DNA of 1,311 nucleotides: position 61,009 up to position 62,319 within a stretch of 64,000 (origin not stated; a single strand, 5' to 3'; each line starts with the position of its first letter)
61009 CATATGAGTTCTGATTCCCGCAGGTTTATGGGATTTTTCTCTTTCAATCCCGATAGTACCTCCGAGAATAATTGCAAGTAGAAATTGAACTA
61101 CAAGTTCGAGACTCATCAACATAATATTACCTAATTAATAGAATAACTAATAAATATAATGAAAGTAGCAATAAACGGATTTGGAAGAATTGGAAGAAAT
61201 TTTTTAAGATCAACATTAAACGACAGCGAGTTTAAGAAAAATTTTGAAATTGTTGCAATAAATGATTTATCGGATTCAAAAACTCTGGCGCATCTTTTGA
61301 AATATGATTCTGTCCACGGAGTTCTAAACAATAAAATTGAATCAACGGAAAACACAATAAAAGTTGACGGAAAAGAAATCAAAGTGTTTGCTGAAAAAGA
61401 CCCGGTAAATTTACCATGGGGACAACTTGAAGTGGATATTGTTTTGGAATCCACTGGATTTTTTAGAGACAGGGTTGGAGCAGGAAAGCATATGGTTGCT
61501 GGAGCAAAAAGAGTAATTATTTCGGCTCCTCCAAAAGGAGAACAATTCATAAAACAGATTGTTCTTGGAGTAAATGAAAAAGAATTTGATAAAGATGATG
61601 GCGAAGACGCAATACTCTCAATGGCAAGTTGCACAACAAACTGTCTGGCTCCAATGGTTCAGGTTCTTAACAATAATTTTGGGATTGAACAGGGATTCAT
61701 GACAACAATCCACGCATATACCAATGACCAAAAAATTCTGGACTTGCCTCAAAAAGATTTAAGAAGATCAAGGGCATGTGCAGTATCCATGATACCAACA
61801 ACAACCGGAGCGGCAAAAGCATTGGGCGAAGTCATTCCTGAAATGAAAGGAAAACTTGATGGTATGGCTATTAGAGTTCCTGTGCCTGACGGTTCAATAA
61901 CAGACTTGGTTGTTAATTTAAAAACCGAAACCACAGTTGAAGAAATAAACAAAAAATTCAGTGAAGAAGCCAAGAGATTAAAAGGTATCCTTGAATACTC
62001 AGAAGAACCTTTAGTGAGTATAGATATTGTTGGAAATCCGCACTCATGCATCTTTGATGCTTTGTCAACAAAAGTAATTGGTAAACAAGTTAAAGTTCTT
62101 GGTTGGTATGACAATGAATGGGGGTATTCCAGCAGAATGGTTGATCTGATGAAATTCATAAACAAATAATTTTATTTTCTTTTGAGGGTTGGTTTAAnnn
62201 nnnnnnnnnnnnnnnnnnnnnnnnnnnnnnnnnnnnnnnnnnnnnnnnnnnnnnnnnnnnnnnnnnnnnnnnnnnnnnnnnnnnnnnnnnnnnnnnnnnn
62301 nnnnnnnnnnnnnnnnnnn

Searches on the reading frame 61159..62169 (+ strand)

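Call 67: search_protein_families(library=ncbifam, proteins=[window:61159-62169:+], max_evalue=0.00001)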
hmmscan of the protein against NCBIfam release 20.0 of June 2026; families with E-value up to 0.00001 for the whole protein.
window:61159-62169:+ (336 aa): 10 families
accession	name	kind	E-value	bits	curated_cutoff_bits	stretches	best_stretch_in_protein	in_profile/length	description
NF005830.0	PRK07729.1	equivalog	2.4e-138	460.7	546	1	2-335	4-331/343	glyceraldehyde-3-phosphate dehydrogenase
TIGR01534.1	GAPDH-I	equivalog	2.3e-130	434.6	367.2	1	2-329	1-330/330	type I glyceraldehyde-3-phosphate dehydrogenase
NF005641.0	PRK07403.1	equivalog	2.3e-123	411.7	616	1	2-334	3-332/337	type I glyceraldehyde-3-phosphate dehydrogenase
NF033735.1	G3PDH_Arsen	exception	1.3e-115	386.4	450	1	3-330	1-322/323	ArsJ-associated glyceraldehyde-3-phosphate dehydrogenase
NF006512.0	PRK08955.1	equivalog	1e-108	363.6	563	1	1-334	3-330/334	glyceraldehyde-3-phosphate dehydrogenase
NF010058.0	PRK13535.1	equivalog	1.8e-97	326.5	539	1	1-331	3-330/339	erythrose-4-phosphate dehydrogenase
TIGR01532.1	E4PD_g-proteo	equivalog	6.6e-94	314.8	530.55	1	2-329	1-325/325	erythrose-4-phosphate dehydrogenase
NF011954.0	PRK15425.1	equivalog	6.8e-93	311.3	662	1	1-336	3-331/331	glyceraldehyde-3-phosphate dehydrogenase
NF006139.0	PRK08289.1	equivalog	3.8e-87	292.9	431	1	3-334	131-469/480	glyceraldehyde-3-phosphate dehydrogenase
NF003251.0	PRK04207.1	equivalog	5.7e-06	25.6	185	0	152-271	135-246/343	type II glyceraldehyde-3-phosphate dehydrogenase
